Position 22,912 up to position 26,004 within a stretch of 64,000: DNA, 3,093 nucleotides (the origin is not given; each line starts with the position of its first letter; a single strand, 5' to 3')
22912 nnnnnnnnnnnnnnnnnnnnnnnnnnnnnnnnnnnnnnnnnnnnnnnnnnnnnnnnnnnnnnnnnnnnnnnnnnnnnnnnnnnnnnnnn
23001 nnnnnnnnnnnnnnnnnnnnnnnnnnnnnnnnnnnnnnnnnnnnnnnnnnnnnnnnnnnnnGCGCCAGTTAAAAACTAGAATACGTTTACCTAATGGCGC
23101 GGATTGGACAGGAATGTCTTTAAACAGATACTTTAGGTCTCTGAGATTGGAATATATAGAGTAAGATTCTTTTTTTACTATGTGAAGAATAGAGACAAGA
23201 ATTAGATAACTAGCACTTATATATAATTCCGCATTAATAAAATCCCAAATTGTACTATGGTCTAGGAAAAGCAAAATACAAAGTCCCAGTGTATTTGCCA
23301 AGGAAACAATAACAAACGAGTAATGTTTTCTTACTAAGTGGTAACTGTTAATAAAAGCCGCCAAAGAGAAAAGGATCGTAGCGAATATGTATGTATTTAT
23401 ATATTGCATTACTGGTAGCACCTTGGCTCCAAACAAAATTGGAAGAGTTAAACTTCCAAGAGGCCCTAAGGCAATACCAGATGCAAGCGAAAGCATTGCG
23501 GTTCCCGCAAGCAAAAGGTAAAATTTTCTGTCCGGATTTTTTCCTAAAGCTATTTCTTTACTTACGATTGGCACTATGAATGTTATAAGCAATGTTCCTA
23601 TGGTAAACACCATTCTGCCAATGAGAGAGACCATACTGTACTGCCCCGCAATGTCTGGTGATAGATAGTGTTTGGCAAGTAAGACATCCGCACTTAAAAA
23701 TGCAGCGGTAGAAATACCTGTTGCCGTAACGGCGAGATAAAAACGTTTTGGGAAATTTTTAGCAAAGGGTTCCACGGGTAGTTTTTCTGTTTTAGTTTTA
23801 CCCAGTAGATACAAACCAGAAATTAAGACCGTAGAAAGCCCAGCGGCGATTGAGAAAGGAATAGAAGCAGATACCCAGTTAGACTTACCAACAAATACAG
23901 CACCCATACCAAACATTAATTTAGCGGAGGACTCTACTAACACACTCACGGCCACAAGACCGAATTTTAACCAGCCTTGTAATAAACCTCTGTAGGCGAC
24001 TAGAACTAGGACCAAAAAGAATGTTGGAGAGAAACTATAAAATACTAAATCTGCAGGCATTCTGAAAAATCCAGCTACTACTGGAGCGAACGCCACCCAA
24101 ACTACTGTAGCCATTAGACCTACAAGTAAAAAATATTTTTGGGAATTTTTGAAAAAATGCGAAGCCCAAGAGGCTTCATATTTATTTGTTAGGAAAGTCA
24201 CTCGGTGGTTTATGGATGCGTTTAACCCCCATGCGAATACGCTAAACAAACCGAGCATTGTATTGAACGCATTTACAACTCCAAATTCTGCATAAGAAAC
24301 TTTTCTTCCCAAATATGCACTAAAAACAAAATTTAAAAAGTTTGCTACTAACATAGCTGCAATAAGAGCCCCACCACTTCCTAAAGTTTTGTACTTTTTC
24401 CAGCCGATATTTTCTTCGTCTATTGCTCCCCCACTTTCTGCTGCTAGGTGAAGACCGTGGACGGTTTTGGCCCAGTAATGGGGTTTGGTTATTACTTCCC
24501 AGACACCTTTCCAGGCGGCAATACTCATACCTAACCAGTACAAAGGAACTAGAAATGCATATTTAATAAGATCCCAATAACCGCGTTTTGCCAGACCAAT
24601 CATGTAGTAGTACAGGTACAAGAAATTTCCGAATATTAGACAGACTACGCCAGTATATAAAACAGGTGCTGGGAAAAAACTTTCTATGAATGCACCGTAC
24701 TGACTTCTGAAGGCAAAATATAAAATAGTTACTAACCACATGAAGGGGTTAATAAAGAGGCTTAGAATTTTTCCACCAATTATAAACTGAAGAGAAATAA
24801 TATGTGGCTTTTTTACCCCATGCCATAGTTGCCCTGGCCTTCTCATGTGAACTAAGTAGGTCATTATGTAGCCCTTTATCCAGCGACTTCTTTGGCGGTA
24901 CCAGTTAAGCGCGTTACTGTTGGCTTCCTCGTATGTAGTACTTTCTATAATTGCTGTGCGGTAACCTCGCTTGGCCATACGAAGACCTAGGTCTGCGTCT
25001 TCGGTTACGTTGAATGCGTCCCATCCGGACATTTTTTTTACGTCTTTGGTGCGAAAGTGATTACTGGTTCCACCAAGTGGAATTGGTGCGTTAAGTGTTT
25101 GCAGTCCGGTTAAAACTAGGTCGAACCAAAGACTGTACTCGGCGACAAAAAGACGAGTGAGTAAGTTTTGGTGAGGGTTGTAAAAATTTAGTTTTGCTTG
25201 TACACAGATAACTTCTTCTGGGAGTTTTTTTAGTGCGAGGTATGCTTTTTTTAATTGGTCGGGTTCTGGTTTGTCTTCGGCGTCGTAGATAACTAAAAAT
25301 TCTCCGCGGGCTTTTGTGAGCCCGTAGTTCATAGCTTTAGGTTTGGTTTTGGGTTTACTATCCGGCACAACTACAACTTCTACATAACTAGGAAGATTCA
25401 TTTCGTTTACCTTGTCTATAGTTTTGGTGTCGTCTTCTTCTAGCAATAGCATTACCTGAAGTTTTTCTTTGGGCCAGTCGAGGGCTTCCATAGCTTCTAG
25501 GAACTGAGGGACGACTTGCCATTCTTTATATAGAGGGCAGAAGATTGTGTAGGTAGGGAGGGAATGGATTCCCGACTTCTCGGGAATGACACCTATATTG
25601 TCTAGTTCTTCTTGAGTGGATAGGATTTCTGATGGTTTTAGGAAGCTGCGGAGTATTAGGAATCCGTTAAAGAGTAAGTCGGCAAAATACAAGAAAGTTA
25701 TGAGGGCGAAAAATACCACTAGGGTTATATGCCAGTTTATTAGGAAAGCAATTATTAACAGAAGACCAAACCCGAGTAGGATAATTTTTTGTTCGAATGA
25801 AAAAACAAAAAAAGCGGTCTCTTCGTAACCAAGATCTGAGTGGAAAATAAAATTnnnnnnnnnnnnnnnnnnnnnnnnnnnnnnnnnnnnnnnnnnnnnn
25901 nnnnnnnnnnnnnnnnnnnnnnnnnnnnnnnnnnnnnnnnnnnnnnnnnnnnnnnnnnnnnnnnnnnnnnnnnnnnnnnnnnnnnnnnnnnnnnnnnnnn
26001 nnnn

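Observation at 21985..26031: Single 1348-aa polypeptide fusing a processive GT2 synthase, a flippase-like membrane block and a GT4 transferase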

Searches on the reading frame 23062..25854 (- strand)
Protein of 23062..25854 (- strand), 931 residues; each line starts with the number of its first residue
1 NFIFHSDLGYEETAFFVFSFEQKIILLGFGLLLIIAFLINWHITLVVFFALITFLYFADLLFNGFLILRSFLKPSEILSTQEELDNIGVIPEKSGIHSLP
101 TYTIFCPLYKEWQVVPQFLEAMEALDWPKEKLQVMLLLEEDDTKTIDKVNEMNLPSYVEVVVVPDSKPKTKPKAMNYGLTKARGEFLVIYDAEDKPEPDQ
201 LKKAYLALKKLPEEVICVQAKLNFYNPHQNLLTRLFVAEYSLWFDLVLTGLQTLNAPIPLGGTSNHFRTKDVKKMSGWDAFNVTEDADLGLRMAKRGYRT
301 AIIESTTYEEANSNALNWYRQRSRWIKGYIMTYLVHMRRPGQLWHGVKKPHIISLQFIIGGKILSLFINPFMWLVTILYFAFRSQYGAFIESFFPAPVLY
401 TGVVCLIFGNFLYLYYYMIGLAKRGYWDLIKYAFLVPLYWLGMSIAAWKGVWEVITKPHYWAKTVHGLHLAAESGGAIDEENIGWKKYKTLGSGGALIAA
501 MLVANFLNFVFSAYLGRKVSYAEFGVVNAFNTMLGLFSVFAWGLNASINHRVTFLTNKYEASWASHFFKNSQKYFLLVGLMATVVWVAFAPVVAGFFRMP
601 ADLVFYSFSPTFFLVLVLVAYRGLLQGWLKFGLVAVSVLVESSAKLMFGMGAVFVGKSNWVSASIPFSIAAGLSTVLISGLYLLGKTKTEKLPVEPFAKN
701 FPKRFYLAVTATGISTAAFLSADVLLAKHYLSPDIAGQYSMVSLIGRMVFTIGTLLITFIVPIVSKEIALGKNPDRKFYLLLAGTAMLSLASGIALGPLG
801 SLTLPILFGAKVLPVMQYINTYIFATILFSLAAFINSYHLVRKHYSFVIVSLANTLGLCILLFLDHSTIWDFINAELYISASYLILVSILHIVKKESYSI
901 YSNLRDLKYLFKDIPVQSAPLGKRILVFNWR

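Call 29: predict_structure(alignment_id=A2)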
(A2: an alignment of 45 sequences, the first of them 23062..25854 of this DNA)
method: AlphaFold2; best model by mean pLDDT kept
length: 931 residues; sequences in the alignment: 45
mean_pLDDT: 86.8   pTM: 0.61
mean pLDDT of the five models: 86.8, 85.5, 84.4, 83.2, 82.9
residues with pLDDT >= 90: 523; 70-90: 332; 50-70: 47; < 50: 29
segments of 3 or more residues with pLDDT < 50: 91-94, 467-491
pLDDT, mean of each block of 10 residues (from residue 1): 85 91 94 97 92 88 92 90 79 65 94 91 95 96 94 96 91 95 96 94 95 94 90 92 93 86 90 94 90 92 93 87 93 94 82 90 89 81 83 84 76 90 90 89 94 92 60 30 31 75 88 81 73 83 93 90 89 88 86 75 75 92 94 93 92 85 89 94 81 65 92 91 87 85 91 93 92 88 93 91 86 91 96 96 94 94 92 95 95 72 76 68 72 53
secondary structure, 60 per line:
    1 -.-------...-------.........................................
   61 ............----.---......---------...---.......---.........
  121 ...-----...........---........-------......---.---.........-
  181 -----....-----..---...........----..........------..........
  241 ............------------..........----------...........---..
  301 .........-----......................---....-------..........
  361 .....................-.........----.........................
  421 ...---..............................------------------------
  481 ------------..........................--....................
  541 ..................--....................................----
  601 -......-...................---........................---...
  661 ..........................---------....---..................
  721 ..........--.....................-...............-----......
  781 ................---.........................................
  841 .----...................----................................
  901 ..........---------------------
elements in order (helices of 4 or more, strands of 3 or more residues): H20-72 H81-86 E102-108 H112-123 E132-139 H143-150 E158-163 H171-179 E186-189 H200-210 E215-224 H231-252 E265-268 H269-274 H285-295 E299-309 H315-336 H340-343 H351-381 H383-391 H396-423 H427-456 H493-518 H521-558 H561-596 H602-607 H609-627 H631-654 H658-686 H696-699 H703-730 H733-753 H755-769 H775-796 H800-841 H846-864 H869-910

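Call 31: fold_search(model_id=the predicted structure, library=pdb)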
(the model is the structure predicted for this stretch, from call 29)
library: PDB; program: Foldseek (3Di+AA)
matches with E <= 10: 692; with E <= 0.001: 244
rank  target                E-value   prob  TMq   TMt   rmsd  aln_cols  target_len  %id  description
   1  8smp_A                2.0e-10  1.00  0.32  0.53   8.3       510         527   14  Xenopus laevis hyaluronan synthase 1, UDP-bound, gating loop inserted state (released 2024-05-01)
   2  9b8v_E                2.2e-10  1.00  0.34  0.38  10.1       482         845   19  AlphaFold2 informed cryo-EM model of the E. coli cellulose synthase BcsAG3B6 complex (released 2025-02-19)
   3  8smm_A                2.8e-10  1.00  0.28  0.47  11.7       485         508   16  Xenopus laevis hyaluronan synthase 1 (released 2024-05-01)
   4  8smn_A                2.9e-10  1.00  0.27  0.47  13.2       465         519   15  Xenopus laevis hyaluronan synthase 1, nascent HA polymer bound state (released 2024-05-01)
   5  4p00_A                1.3e-09  1.00  0.32  0.40   7.3       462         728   17  Bacterial Cellulose Synthase in complex with cyclic-di-GMP and UDP (released 2014-04-09)
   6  7sp7_A                3.1e-09  1.00  0.29  0.50  10.9       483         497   13  Chlorella virus hyaluronan synthase inhibited by UDP (released 2022-04-06)
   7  9yq2_A                3.5e-09  1.00  0.29  0.51  12.1       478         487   12  Chlorella virus hyaluronan synthase bound to DDM (released 2025-12-10)
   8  9fmv_A                4.1e-09  1.00  0.25  0.30  17.8       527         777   16  Cryo-EM structure of the c-di-GMP-free synthase:pEtN transferase complex (BcsA-Bct-G3) from the E. coli cellulose secr (released 2024-10-16)
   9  9fnn_A                4.5e-09  1.00  0.24  0.28  20.6       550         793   17  Cryo-EM structure of the c-di-GMP-saturated 'crown'less Bcs macrocomplex for cellulose secretion in E. coli (released 2024-10-16)
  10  7sp8_A                5.1e-09  1.00  0.26  0.45  14.9       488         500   13  Chlorella virus Hyaluronan Synthase bound to UDP-GlcNAc (released 2022-04-06)
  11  5ej1_A                5.7e-09  1.00  0.32  0.40   7.4       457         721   16  Pre-translocation state of bacterial cellulose synthase (released 2016-03-30)
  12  8snc_A                6.4e-09  1.00  0.29  0.50  12.2       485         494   13  Chlorella virus Hyaluronan Synthase bound to GlcA extended GlcNAc primer (released 2024-05-01)
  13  7sp9_A                6.4e-09  1.00  0.26  0.44  15.1       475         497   12  Chlorella virus Hyaluronan Synthase in the GlcNAc-primed channel-closed state (released 2022-04-06)
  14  8sne_A                7.4e-09  1.00  0.27  0.47  14.0       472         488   12  Chlorella virus Hyaluronan Synthase bound to GlcA extended GlcNAc primer and UDP (released 2024-05-01)
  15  9fmz_A                8.3e-09  1.00  0.32  0.36   9.3       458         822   18  Cryo-EM structure of the c-di-GMP-bound synthase:pEtN transferase complex (BcsA-Bct-G3) from the E. coli cellulose sec (released 2024-10-16)
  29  9g95_A                2.4e-06  1.00  0.35  0.71   5.2       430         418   14  Lipid III flippase WzxE with NB10 nanobody in outward-facing conformation at 2.7552 A (released 2025-01-22)
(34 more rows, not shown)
